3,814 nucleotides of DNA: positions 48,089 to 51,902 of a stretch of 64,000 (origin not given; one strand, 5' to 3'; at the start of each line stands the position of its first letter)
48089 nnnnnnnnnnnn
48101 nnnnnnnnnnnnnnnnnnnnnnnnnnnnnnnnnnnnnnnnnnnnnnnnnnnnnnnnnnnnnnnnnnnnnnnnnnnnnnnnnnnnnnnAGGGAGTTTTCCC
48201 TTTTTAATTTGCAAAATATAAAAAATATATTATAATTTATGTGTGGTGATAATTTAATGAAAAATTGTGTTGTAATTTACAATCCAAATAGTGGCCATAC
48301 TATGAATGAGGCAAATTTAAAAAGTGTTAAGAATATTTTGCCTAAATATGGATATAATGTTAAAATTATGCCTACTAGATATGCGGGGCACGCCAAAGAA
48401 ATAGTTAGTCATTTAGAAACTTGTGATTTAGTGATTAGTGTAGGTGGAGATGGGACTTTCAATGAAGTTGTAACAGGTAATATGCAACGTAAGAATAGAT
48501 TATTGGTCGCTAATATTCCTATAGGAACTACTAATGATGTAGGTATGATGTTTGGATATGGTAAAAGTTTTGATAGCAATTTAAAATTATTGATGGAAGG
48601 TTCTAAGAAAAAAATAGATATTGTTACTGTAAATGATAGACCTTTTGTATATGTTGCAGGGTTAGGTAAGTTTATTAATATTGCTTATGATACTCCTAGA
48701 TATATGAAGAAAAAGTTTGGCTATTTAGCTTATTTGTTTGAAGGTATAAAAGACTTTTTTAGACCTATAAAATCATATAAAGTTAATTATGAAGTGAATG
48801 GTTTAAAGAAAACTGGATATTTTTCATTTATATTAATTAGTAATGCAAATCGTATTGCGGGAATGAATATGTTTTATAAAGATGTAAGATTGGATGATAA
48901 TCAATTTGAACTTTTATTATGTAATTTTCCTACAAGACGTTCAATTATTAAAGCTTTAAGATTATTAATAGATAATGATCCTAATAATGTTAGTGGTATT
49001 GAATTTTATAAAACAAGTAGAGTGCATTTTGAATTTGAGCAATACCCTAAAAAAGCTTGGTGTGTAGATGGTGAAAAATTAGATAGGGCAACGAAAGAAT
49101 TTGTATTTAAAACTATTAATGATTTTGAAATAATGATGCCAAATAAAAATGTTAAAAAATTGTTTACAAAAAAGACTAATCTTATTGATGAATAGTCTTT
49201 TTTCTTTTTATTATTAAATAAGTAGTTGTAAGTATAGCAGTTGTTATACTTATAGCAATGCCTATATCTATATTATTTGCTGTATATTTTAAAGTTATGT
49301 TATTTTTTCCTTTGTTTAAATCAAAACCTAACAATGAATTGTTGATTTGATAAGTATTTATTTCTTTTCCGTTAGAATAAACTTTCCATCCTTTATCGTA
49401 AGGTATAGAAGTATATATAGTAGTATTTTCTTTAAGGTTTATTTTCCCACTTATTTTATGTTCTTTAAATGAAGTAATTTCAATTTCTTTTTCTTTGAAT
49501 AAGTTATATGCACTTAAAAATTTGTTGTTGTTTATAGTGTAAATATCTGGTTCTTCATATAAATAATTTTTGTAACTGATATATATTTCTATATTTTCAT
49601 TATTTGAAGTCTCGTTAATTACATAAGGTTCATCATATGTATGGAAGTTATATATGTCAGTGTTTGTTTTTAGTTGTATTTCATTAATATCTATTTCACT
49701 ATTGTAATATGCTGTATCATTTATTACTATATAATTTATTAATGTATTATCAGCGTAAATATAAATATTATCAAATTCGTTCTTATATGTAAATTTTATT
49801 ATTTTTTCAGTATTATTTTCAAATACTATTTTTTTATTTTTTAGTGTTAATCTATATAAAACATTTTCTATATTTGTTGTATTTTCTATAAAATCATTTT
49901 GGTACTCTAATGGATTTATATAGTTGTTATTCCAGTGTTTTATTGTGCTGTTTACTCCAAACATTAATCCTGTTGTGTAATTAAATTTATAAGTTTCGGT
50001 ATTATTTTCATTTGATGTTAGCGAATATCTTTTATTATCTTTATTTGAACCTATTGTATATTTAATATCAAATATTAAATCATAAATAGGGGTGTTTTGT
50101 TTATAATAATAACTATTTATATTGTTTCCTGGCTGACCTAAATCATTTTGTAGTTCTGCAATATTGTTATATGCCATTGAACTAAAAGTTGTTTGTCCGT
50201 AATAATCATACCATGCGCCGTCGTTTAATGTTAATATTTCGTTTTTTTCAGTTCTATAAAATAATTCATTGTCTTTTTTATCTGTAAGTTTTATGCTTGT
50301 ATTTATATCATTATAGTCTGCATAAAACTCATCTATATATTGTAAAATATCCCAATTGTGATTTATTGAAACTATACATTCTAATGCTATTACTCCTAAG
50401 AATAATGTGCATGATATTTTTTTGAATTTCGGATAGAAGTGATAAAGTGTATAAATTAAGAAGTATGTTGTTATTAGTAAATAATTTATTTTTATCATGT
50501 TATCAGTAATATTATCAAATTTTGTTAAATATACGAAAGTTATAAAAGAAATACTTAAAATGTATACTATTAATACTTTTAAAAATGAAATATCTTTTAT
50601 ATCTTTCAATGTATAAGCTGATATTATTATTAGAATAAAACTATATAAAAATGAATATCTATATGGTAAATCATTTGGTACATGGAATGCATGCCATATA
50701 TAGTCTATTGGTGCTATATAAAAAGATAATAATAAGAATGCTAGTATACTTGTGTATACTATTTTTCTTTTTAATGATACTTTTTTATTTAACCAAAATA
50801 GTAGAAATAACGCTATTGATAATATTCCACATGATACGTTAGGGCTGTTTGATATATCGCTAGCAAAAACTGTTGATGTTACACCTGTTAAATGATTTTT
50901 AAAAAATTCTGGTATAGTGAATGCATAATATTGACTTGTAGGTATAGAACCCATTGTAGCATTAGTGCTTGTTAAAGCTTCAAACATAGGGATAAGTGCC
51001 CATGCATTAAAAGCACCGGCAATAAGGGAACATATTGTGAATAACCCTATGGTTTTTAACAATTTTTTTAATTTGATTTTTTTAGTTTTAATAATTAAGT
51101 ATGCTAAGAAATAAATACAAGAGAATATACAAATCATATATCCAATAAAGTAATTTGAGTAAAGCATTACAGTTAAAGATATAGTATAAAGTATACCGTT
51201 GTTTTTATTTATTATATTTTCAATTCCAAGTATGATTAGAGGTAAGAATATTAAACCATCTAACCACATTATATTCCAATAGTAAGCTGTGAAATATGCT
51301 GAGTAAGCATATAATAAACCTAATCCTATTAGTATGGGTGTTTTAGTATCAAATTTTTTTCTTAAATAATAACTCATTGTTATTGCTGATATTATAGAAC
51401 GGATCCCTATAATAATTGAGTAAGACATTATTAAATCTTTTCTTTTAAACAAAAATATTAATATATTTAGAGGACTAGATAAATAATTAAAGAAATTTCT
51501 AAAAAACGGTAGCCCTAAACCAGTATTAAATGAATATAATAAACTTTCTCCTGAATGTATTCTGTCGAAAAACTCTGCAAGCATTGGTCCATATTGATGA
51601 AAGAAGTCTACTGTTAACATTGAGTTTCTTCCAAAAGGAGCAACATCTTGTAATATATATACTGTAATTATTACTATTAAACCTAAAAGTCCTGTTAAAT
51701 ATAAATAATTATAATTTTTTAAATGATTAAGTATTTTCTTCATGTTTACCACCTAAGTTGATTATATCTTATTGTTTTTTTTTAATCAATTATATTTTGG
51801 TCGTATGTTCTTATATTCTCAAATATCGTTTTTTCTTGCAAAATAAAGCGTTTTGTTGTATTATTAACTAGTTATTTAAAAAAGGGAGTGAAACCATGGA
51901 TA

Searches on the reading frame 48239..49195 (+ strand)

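Call 71: search_protein_families(library=pfam, proteins=[window:48239-49195:+], max_evalue=0.00001)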
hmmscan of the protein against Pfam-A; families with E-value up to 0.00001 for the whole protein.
window:48239-49195:+ (318 aa): 1 family
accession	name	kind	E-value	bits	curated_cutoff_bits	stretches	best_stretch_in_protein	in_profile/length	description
PF00781.29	DAGK_cat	-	1.3e-28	99.6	23.6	1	10-131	2-125/125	Diacylglycerol kinase catalytic domain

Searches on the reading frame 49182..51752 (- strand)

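Call 71: search_protein_families(library=pfam, proteins=[window:49182-51752:-], max_evalue=0.00001)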
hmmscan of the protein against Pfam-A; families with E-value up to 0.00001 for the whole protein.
window:49182-51752:- (856 aa): 1 family
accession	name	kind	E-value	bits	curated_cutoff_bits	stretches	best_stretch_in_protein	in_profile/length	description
PF09586.16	YfhO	-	6.5e-153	511.5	28.5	1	23-835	4-835/835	Bacterial membrane protein YfhO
